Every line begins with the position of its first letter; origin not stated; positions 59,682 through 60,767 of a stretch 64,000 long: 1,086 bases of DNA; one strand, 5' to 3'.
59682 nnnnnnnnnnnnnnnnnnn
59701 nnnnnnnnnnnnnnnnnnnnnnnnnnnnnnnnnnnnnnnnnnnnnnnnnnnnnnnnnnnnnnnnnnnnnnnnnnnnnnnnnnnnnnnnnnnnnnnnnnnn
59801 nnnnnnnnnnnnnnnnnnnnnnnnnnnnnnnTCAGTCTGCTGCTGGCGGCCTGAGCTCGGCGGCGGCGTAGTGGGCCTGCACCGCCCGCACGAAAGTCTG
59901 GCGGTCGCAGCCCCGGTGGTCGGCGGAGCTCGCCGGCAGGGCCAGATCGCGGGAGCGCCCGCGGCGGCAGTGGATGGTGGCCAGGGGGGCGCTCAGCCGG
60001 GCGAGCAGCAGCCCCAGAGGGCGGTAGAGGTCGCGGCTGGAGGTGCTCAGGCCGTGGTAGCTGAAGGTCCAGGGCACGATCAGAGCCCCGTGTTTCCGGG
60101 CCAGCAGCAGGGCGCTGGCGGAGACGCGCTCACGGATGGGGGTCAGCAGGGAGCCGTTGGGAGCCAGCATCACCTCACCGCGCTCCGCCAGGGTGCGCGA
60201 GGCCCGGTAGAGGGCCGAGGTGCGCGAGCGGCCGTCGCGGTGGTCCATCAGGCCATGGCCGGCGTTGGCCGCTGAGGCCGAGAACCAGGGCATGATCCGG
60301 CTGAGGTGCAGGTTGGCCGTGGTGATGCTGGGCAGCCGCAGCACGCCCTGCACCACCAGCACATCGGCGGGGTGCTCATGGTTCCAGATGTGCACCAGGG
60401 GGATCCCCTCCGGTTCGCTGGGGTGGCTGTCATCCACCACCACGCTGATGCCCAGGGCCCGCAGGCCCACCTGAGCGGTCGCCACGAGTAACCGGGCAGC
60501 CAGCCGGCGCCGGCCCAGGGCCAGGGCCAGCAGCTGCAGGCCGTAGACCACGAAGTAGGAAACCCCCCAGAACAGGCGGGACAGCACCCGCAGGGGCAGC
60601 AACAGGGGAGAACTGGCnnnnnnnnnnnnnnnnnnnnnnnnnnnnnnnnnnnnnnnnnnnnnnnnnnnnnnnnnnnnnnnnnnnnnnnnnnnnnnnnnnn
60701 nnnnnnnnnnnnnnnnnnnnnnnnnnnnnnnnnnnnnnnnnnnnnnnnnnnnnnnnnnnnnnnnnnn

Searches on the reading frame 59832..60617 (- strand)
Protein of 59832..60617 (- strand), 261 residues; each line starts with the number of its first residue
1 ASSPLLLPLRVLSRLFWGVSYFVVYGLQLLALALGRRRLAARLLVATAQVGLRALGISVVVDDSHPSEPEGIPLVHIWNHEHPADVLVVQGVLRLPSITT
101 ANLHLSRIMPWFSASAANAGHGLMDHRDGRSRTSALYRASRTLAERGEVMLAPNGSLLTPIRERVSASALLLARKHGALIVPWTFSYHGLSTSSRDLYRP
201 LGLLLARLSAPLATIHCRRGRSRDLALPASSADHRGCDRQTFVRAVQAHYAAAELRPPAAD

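Call 25: search_protein_representatives(protein=window:59832-60617:-)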
Query: 261 residues. Proteins with E-value up to 0.001 (for the whole library): 77; up to 1e-10: 41; up to 1e-30: 12. The best 77 are listed.
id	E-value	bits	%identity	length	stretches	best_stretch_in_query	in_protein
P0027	1.1e-70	255.0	53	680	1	3-259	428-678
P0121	1.5e-66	241.5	51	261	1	6-250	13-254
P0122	1.5e-56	208.7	52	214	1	7-195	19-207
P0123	5.5e-54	200.4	55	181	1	72-251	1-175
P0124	5.5e-46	174.2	46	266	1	8-224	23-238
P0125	6.0e-44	167.5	48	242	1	22-224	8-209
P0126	3.1e-43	165.2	57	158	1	95-253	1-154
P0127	3.2e-33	132.4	49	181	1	69-199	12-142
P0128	7.3e-33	131.2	46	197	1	69-221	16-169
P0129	1.3e-32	130.4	36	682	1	12-225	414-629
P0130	2.5e-32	129.4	46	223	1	5-154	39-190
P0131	8.5e-31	124.4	37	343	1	5-223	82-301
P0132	2.3e-30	123.0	39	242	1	11-209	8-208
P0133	1.9e-29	120.0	39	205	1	52-221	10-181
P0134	5.7e-29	118.4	32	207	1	7-211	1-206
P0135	4.9e-28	115.4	30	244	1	8-231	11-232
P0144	2.1e-18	83.8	28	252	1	17-217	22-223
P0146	2.4e-17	80.3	28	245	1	10-192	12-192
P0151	1.2e-16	78.1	32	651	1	20-219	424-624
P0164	1.1e-09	55.3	30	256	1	20-191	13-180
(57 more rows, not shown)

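Call 34: search_solved_structures(query=A2, max_evalue=10, show_alignments=2)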
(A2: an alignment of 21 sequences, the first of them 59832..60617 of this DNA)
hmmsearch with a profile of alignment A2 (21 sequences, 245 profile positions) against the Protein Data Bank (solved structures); distinct sequences matched with E-value up to 10: 8.
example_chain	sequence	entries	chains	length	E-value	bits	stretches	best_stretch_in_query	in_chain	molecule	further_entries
5kym_A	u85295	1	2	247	3.1e-25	92.3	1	13-240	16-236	1-acyl-sn-glycerol-3-phosphate acyltransferase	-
9vuq_E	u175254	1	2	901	0.0086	18.8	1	49-129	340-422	Glycerol-3-phosphate acyltransferase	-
3gab_A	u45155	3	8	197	0.64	12.7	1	172-214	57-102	DNA mismatch repair protein mutL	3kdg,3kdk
8g60_LL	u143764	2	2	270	0.87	12.2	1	110-231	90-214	eL13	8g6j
7qgg_M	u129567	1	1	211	1.2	11.8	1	111-207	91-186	60S ribosomal protein L13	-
6qzp_LL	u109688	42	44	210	1.7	11.3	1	110-207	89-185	60S ribosomal protein L13 | Large ribosomal subunit protein eL13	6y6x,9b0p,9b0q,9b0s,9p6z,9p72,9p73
22tu_LL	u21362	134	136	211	1.7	11.3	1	110-207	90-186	60S ribosomal protein L13 | 60S RIBOSOMAL PROTEIN EL13 | Large ribosomal subunit protein eL13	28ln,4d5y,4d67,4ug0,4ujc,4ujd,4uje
9y49_CL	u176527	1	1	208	1.9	11.2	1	110-207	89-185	60S ribosomal protein L13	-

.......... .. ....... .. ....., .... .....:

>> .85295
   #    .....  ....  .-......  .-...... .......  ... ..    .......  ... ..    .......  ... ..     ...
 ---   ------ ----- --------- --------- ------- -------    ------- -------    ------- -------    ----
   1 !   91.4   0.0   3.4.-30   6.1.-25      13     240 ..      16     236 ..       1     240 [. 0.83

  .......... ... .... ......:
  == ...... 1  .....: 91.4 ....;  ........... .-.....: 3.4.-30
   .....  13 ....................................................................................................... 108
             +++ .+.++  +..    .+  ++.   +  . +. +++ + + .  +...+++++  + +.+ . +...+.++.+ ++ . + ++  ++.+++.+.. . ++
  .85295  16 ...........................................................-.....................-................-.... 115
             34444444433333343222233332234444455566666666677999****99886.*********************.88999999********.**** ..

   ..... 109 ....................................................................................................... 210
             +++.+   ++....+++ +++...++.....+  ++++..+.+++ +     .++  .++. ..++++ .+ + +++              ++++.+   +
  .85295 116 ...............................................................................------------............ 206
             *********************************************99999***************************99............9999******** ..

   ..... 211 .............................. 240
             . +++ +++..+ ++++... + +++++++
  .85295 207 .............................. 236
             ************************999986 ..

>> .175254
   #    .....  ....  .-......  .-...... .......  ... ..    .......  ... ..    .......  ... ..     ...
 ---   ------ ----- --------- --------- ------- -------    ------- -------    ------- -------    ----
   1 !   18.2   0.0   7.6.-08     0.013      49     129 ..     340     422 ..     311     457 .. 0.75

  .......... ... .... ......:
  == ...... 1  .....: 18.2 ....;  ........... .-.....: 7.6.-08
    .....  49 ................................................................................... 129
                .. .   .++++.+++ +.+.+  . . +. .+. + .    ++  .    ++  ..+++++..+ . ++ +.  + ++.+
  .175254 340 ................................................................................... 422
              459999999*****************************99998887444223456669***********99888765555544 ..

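Call 35: search_protein_families(library=ncbifam, alignment_id=A2, max_evalue=0.01)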
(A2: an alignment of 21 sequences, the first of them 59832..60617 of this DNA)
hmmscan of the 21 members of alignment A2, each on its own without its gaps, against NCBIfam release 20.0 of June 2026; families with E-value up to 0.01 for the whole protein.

A. member 1, window:59832-60617:- (261 aa): 1 family
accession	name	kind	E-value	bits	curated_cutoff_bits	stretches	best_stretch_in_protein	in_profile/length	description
TIGR00530.1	AGP_acyltrn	subfamily_domain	0.0006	19.6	102.95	1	71-183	15-127/130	1-acylglycerol-3-phosphate O-acyltransferase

B. families by the number of members that match (of 21 scanned): 12 families
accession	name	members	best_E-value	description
TIGR00530.1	AGP_acyltrn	20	9.2e-37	1-acylglycerol-3-phosphate O-acyltransferase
NF011593.0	PRK15018.1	9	7.6e-21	1-acylglycerol-3-phosphate O-acyltransferase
NF052553.1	LyOrLpactfOlsABRUA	8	7e-35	lyso-ornithine lipid O-acyltransferase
NF006386.0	PRK08633.1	6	1.3e-21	acyl-[ACP]--phospholipid O-acyltransferase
NF005291.0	PRK06814.1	6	5.6e-11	acyl-[ACP]--phospholipid O-acyltransferase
NF005959.0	PRK08043.1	5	4.2e-06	bifunctional acyl-ACP--phospholipid O-acyltransferase/long-chain-fatty-acid--ACP ligase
NF052552.1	LyOrLpactfOlsARHOCB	4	1.8e-35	lyso-ornithine lipid O-acyltransferase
NF058536.1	LPAAT_acyl_YihG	3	7.3e-09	1-acylglycerol-3-phosphate O-acyltransferase, YihG family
NF010621.0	PRK14014.1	3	1.6e-08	acetyltransferase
NF053697.1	LyGlyAclTfGlsABct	1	4.6e-06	lyso-glycine lipid O-acyltransferase GlsA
NF052615.1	orn_lipid_OlsF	1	6.2e-05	bifunctional ornithine lipid synthase OlsF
TIGR03703.1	plsB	1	0.0015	glycerol-3-phosphate 1-O-acyltransferase PlsB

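Call 56: search_solved_structures(query=A4, max_evalue=10, show_alignments=1)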
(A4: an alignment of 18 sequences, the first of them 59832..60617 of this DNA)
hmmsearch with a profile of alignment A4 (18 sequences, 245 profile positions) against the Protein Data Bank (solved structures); distinct sequences matched with E-value up to 10: 4.
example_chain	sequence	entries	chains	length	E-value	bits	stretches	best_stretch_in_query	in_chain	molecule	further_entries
5kym_A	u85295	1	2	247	8.8e-05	25.1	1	18-152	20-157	1-acyl-sn-glycerol-3-phosphate acyltransferase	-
4xa3_A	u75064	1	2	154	0.46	12.9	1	172-236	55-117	Gp7-MYH7(1361-1425)-Eb1 chimera protein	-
1vfq_A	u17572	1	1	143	1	11.8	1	153-196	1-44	Coactosin-like protein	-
7oya_F2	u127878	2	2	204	1.3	11.5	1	157-208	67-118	Ribosomal protein S5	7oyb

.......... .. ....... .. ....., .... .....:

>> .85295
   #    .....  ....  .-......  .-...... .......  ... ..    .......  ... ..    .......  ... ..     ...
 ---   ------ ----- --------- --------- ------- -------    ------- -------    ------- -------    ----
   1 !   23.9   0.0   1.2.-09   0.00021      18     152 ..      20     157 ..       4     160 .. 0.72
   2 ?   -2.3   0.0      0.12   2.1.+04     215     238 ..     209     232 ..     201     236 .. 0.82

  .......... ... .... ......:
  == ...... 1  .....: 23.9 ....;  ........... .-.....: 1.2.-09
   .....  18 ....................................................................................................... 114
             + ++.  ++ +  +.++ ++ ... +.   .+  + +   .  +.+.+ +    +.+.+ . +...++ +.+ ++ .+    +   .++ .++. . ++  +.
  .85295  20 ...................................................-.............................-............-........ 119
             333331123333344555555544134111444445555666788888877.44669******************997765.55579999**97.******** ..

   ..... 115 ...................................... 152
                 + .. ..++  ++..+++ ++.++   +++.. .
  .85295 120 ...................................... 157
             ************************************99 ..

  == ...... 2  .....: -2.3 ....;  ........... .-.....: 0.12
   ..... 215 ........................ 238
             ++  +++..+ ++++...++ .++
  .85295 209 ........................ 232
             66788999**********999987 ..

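Call 57: search_protein_families(library=pfam, alignment_id=A4, max_evalue=0.01)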
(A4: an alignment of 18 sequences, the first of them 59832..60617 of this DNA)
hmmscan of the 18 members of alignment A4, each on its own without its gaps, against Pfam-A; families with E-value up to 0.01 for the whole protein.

A. member 1, window:59832-60617:- (261 aa): 1 family
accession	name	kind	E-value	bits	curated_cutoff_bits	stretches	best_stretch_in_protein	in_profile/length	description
PF01553.26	Acyltransferase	-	1.7e-06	28.3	23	1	69-184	11-130/132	Acyltransferase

B. families by the number of members that match (of 18 scanned): 1 family
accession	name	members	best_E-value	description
PF01553.26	Acyltransferase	18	3.1e-12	Acyltransferase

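Call 60: list_cluster_members(proteins=[P0121, P0124, P0125, P0129, P0132, P0135, P0144, P0146, P0151, P0164])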
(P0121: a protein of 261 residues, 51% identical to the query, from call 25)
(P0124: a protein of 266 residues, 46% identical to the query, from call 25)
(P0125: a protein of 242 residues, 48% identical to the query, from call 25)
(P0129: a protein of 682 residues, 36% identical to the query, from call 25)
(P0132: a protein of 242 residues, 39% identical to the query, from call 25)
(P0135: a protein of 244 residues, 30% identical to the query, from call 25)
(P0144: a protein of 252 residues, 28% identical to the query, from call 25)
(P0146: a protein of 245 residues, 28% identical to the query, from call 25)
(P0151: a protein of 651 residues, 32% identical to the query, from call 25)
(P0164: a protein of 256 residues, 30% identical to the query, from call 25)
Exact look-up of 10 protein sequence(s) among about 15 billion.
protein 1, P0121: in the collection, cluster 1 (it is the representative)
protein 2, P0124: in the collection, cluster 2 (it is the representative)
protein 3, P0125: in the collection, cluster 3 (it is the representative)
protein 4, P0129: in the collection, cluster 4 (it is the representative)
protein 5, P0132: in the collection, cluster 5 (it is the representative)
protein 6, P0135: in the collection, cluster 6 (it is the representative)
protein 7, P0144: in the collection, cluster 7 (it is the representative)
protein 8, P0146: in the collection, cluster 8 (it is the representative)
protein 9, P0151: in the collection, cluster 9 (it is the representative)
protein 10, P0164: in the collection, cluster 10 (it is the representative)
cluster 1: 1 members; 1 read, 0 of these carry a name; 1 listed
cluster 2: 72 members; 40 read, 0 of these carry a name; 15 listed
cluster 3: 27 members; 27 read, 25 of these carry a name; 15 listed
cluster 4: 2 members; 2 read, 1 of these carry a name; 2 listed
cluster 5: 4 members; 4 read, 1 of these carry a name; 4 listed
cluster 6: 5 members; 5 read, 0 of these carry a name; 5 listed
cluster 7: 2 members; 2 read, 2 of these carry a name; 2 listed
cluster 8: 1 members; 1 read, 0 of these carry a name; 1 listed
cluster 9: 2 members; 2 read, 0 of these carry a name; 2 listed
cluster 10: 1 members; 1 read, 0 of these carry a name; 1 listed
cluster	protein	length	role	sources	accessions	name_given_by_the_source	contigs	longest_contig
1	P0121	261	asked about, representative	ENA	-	-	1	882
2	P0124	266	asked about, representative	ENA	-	-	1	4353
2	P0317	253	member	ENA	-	-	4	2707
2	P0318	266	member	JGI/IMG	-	-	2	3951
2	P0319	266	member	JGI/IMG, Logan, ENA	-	-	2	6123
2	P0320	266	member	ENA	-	-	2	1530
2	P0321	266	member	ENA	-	-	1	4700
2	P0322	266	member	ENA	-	-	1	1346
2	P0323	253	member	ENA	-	-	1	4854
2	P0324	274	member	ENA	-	-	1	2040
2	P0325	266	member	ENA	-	-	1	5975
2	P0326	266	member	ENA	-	-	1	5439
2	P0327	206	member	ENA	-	-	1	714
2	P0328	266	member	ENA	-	-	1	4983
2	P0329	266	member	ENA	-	-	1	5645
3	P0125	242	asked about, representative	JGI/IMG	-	-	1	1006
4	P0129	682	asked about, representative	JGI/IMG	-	capsular polysaccharide export protein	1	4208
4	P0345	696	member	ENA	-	-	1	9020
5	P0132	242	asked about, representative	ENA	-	-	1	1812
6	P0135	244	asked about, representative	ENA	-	-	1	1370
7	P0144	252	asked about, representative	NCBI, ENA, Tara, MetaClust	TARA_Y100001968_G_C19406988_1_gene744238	strand:- start:1127 stop:1885 length:759 start_codon:yes stop_codon:yes gene_type:complete | TARA_122_DCM_0.45-0.8_C19406988_1_gene744238 "" K07265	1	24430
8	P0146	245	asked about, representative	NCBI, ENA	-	-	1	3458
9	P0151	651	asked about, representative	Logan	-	-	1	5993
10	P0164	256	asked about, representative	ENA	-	-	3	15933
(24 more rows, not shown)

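Call 61: find_encoding_contigs(protein=P0144, flank=10000, max_places=2)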
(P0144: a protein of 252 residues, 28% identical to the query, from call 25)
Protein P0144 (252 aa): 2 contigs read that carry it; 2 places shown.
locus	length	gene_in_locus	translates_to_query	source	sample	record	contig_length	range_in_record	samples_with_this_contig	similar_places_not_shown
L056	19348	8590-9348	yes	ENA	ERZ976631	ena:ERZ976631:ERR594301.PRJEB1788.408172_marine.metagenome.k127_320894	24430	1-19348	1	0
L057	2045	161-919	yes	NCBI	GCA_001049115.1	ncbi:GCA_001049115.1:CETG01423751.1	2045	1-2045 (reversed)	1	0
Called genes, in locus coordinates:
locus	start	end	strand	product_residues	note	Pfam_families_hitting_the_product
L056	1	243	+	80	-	?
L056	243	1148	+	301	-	PF01370:Epimerase, PF04321:RmlD_sub_bind, PF16363:GDP_Man_Dehyd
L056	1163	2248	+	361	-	PF01073:3Beta_HSD, PF01370:Epimerase, PF02719:Polysacc_synt_2, PF04321:RmlD_sub_bind, PF07993:NAD_binding_4, PF16363:GDP_Man_Dehyd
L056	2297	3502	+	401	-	PF02348:CTP_transf_3, PF12804:NTP_transf_3, PF00702:Hydrolase (weak), PF08282:Hydrolase_3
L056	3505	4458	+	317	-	PF13580:SIS_2 (faint), PF01380:SIS, PF00571:CBS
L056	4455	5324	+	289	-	PF00793:DAHP_synth_1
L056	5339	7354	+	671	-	PF05159:Capsule_synth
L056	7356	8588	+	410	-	PF05159:Capsule_synth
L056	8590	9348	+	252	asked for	PF01553:Acyltransferase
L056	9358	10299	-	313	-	PF13444:Acetyltransf_5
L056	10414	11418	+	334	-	-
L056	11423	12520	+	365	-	PF02563:Poly_export, PF10531:SLBB (weak), PF22461:SLBB_2 (weak)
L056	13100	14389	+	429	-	PF01061:ABC2_membrane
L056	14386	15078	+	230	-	PF00005:ABC_tran, PF13304:AAA_21 (faint)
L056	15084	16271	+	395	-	-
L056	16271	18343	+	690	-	PF00535:Glycos_transf_2, PF13641:Glyco_tranf_2_3 (weak)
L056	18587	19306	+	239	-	-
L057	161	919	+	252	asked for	PF01553:Acyltransferase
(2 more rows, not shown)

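Call 65: predict_structure(alignment_id=A5)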
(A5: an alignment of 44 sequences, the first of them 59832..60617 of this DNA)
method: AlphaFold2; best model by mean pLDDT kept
length: 261 residues; sequences in the alignment: 44
mean_pLDDT: 91.9   pTM: 0.89
mean pLDDT of the five models: 91.9, 91.9, 91.7, 91.7, 91.1
residues with pLDDT >= 90: 204; 70-90: 46; 50-70: 9; < 50: 2
segments of 3 or more residues with pLDDT < 50: none
pLDDT, mean of each block of 10 residues (from residue 1): 86 97 98 97 97 98 88 96 95 94 87 92 90 94 97 89 95 95 95 82 93 96 87 78 97 79 38
secondary structure, 60 per line:
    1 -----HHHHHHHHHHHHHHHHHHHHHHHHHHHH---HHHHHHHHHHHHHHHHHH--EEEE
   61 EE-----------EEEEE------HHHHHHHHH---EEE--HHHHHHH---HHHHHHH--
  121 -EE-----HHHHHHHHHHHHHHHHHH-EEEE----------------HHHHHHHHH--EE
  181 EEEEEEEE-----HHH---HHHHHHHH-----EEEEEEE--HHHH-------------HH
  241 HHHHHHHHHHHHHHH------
elements in order: H6-33 H37-54 E57-62 E74-78 H85-93 E97-99 H102-108 H112-118 H129-146 E148-151 H168-176 E179-188 H200-207 E213-219 H222-225 H239-255
